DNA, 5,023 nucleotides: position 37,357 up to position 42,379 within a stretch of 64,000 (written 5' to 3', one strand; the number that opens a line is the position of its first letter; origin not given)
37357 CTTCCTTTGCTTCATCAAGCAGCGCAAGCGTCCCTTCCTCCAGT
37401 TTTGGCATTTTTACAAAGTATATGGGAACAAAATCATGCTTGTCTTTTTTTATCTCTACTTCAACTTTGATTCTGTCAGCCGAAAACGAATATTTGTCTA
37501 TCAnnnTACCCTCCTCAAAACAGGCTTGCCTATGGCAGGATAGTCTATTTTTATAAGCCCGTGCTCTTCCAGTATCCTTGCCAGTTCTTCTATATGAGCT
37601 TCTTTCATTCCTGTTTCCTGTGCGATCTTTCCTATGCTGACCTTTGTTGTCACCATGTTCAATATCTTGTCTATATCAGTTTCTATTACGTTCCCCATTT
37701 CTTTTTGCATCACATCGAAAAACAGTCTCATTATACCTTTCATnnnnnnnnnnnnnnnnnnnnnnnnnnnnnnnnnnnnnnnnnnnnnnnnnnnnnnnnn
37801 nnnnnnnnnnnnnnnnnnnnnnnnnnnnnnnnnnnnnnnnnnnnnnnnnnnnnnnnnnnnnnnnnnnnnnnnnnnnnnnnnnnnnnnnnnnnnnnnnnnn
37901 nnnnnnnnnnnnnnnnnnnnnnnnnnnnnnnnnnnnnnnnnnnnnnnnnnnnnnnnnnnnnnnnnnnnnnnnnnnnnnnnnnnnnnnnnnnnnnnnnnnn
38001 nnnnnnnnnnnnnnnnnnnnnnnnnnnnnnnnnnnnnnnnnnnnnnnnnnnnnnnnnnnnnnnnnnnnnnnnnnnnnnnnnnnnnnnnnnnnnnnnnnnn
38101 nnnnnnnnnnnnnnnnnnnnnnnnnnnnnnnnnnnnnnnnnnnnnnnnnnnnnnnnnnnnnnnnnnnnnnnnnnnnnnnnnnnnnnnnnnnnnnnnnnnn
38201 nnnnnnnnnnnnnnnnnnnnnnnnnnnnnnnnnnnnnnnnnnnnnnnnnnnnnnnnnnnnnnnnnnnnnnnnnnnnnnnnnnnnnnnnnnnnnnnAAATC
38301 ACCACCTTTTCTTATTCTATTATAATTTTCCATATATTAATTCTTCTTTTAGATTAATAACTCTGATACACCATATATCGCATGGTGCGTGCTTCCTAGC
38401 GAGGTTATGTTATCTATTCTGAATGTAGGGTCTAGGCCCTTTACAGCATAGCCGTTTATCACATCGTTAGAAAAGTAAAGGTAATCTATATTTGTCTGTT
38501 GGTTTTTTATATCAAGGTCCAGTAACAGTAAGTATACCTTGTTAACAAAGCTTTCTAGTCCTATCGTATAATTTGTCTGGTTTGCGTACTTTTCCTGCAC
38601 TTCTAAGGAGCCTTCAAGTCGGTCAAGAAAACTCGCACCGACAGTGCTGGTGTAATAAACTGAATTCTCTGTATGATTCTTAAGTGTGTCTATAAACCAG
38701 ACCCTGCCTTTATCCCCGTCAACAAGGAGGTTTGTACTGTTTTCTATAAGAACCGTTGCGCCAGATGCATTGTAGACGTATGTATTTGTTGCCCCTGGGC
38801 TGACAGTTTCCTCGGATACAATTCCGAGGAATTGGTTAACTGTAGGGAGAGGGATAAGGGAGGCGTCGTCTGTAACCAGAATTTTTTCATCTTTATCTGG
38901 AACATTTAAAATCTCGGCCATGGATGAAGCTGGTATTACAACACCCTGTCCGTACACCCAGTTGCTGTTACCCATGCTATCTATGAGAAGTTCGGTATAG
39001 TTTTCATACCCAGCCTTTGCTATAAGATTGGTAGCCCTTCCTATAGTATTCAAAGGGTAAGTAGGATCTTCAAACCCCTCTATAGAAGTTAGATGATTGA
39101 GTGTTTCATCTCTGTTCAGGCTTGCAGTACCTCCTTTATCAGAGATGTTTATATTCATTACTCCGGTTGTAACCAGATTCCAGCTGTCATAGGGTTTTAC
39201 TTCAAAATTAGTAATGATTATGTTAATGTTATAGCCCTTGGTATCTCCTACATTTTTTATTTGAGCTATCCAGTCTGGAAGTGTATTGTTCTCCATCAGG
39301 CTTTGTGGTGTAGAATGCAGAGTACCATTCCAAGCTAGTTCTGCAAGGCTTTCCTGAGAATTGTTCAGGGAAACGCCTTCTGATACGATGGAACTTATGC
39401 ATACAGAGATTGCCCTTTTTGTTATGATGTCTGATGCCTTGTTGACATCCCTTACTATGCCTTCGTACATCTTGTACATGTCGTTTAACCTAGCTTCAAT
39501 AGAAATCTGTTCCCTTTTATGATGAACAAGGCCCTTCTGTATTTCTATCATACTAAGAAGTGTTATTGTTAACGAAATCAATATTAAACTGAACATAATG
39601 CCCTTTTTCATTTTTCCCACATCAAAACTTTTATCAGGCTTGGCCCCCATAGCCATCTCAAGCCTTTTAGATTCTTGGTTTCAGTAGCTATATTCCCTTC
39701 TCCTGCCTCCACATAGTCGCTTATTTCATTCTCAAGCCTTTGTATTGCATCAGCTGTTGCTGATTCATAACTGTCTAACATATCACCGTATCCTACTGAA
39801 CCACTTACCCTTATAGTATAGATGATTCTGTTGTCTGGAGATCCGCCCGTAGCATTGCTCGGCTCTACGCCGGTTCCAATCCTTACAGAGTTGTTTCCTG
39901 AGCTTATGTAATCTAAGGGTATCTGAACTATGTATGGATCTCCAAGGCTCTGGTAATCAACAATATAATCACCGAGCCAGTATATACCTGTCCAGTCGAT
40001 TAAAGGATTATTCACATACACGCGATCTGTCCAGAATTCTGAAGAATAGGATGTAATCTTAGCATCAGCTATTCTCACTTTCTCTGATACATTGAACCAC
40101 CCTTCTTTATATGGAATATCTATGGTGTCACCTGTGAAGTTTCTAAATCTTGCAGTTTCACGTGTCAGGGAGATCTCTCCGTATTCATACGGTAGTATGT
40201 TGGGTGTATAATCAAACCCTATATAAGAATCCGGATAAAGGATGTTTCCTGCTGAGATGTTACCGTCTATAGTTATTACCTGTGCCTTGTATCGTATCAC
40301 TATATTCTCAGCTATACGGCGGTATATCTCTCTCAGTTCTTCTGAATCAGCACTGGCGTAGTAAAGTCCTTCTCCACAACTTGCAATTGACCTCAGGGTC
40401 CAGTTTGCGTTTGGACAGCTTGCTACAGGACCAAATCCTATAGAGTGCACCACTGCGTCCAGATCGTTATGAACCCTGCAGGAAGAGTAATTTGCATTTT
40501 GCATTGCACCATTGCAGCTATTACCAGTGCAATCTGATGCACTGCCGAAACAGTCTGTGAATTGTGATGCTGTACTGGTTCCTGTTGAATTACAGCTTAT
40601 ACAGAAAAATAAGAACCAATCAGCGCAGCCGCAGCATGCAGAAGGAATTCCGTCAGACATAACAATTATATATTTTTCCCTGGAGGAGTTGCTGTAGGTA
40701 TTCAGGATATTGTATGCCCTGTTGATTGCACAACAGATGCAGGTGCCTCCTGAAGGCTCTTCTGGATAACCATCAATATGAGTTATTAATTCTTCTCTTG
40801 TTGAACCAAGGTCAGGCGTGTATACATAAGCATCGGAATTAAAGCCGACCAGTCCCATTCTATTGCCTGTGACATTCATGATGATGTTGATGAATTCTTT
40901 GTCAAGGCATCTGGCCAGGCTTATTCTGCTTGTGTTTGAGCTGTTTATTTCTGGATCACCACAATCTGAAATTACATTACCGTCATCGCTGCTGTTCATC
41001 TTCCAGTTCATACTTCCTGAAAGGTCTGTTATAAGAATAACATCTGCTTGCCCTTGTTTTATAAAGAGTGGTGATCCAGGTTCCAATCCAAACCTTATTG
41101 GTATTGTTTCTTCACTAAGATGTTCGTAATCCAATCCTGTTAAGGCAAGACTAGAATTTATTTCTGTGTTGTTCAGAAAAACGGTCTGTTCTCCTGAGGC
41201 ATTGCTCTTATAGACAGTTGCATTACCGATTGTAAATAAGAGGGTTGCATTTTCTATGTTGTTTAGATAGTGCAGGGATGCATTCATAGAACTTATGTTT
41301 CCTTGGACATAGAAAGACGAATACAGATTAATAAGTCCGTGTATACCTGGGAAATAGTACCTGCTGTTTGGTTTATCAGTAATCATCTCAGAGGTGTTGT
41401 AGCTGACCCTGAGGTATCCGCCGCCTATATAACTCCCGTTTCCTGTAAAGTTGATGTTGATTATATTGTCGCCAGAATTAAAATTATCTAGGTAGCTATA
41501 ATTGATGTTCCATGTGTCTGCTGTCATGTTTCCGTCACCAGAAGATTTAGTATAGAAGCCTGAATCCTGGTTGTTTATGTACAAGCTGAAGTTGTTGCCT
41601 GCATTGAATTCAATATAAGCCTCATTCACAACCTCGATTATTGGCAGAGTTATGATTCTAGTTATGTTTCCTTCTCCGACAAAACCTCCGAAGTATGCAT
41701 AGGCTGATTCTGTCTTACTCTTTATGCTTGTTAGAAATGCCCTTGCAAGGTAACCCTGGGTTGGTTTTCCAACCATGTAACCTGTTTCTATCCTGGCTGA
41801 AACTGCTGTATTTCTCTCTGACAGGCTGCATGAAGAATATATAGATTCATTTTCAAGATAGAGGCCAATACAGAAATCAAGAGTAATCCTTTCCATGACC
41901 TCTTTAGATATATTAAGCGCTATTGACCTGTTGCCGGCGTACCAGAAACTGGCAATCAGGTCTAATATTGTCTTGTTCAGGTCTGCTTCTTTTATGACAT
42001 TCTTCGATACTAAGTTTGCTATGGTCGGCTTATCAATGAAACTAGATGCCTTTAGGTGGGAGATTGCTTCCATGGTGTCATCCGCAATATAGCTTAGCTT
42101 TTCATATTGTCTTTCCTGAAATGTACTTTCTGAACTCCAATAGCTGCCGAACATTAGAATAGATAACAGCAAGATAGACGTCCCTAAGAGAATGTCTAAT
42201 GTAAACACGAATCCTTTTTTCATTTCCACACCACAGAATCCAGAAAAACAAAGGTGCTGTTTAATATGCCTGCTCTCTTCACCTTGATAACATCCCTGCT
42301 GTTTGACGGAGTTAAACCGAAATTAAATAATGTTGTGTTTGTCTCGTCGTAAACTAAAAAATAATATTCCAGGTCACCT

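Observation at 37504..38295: CBS-pair plus winged-helix gene embedded in the pilus operon and translationally coupled to the secretion ATPase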

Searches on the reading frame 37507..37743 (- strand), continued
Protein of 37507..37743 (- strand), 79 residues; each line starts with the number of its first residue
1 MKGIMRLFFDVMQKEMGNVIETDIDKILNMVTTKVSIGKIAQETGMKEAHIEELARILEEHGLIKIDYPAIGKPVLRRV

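Call 68: fold_search(model_id=the predicted structure, library=pdb)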
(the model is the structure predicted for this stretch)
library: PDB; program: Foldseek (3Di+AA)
matches with E <= 10: 1841; with E <= 0.001: 0
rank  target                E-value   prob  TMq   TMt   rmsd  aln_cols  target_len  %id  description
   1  4eju_A                8.8e-03  1.00  0.69  0.33   3.4        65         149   18  Staphylococcus epidermidis TcaR full length (released 2013-05-08)
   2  9e71_BW               8.8e-03  1.00  0.71  0.70   6.6        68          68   18  Cryo-EM structure of the Pyrobaculum calidifontis 70S ribosome (released 2024-11-20)
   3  8zde_C                1.0e-02  1.00  0.67  0.35   2.2        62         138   11  Crystal structure of HsmR with DNA bound (released 2025-11-05)
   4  4ooi_B                1.1e-02  1.00  0.63  0.46   2.3        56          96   12  Reduced HlyU from Vibrio cholerae N16961 (released 2014-12-31)
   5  1r1u_C                1.2e-02  1.00  0.76  0.53   1.6        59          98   12  Crystal structure of the metal-sensing transcriptional repressor CzrA from Staphylococcus aureus in the apo-form (released 2004-05-18)
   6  1r1u_A                1.2e-02  1.00  0.76  0.55   1.6        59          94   12  Crystal structure of the metal-sensing transcriptional repressor CzrA from Staphylococcus aureus in the apo-form (released 2004-05-18)
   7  1q1h                  1.2e-02  1.00  0.74  0.59   3.9        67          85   16  An extended winged helix domain in general transcription factor E/IIE alpha (released 2003-12-09)
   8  4k2e_B                1.2e-02  1.00  0.62  0.48   2.3        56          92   12  HlyU from Vibrio cholerae N16961 (released 2014-04-30)
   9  1r1u_D                1.4e-02  1.00  0.75  0.54   1.7        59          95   12  Crystal structure of the metal-sensing transcriptional repressor CzrA from Staphylococcus aureus in the apo-form (released 2004-05-18)
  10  4kmf_A                1.5e-02  1.00  0.74  0.78   1.4        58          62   17  Crystal structure of Zalpha domain from Carassius auratus PKZ in complex with Z-DNA (released 2013-07-03)
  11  4lb5_B                1.6e-02  1.00  0.74  0.78   2.1        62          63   14  Crystal structure of PKZ Zalpha in complex with ds(CG)6 (hexagonal form) (released 2013-09-18)
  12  4k2e_A                1.6e-02  1.00  0.66  0.48   2.1        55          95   11  HlyU from Vibrio cholerae N16961 (released 2014-04-30)
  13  1ku9_A                1.6e-02  1.00  0.65  0.32   2.5        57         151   19  X-ray Structure of a Methanococcus jannaschii DNA-Binding Protein: Implications for Antibiotic Resistance in Staphyloc (released 2002-12-25)
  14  3t8r                  1.6e-02  1.00  0.61  0.36   2.8        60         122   20  Crystal structure of Staphylococcus aureus CymR (released 2012-05-16)
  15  9ff3                  1.9e-02  1.00  0.78  0.32   3.6        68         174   18  The structure of delta-ScoC, a global regulator protein from Geobacillus kaustophilus T-1 (released 2025-06-04)
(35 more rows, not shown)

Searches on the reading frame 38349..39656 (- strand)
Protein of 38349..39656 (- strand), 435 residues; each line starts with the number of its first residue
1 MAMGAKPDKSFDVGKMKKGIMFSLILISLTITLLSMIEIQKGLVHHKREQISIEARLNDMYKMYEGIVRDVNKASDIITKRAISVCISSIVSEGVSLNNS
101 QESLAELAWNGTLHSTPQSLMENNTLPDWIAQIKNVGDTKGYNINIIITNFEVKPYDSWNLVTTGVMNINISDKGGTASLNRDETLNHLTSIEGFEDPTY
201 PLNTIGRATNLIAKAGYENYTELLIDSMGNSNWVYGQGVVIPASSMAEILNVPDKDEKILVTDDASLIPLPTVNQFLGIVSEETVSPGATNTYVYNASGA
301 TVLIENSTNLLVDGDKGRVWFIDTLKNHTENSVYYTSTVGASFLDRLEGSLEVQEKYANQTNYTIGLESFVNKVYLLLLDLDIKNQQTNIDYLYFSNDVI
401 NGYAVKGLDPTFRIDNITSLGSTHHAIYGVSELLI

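Call 4: search_protein_families(library=pfam, proteins=[window:38349-39656:-], max_evalue=0.01)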
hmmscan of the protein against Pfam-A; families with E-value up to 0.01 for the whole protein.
window:38349-39656:- (435 aa): 0 families

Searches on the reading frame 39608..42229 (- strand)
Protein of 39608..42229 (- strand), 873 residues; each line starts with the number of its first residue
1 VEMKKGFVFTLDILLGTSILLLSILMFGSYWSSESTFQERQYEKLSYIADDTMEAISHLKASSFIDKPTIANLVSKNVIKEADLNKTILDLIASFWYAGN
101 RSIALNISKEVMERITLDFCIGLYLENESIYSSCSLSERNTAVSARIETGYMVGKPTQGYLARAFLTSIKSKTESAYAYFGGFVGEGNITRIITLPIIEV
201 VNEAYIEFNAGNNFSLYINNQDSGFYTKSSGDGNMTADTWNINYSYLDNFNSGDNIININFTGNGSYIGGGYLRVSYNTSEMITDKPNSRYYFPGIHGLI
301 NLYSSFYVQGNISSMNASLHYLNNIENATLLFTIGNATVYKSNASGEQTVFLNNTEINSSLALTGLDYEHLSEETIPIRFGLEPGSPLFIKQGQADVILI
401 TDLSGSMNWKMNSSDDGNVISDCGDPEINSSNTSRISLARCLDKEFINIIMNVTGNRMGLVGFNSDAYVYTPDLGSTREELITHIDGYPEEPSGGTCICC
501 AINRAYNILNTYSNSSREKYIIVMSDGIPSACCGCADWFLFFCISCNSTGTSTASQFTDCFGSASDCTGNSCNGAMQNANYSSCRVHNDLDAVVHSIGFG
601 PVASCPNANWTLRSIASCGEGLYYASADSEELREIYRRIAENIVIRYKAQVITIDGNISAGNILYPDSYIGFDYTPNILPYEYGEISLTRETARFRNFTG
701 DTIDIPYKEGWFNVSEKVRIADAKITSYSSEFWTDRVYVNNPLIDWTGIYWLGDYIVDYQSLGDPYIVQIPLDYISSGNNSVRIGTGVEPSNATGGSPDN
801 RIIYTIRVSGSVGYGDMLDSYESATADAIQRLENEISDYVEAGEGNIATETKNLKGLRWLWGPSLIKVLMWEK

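Call 4: search_protein_families(library=pfam, proteins=[window:39608-42229:-], max_evalue=0.01)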
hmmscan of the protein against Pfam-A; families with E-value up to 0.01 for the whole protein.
window:39608-42229:- (873 aa): 2 families
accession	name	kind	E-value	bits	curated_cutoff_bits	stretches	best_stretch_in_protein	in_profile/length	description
PF13519.12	VWA_2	-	1.3e-08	35.8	27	1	397-527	1-106/107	von Willebrand factor type A domain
PF00092.34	VWA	-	9.3e-06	26.4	23.8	1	452-529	34-115/174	von Willebrand factor type A domain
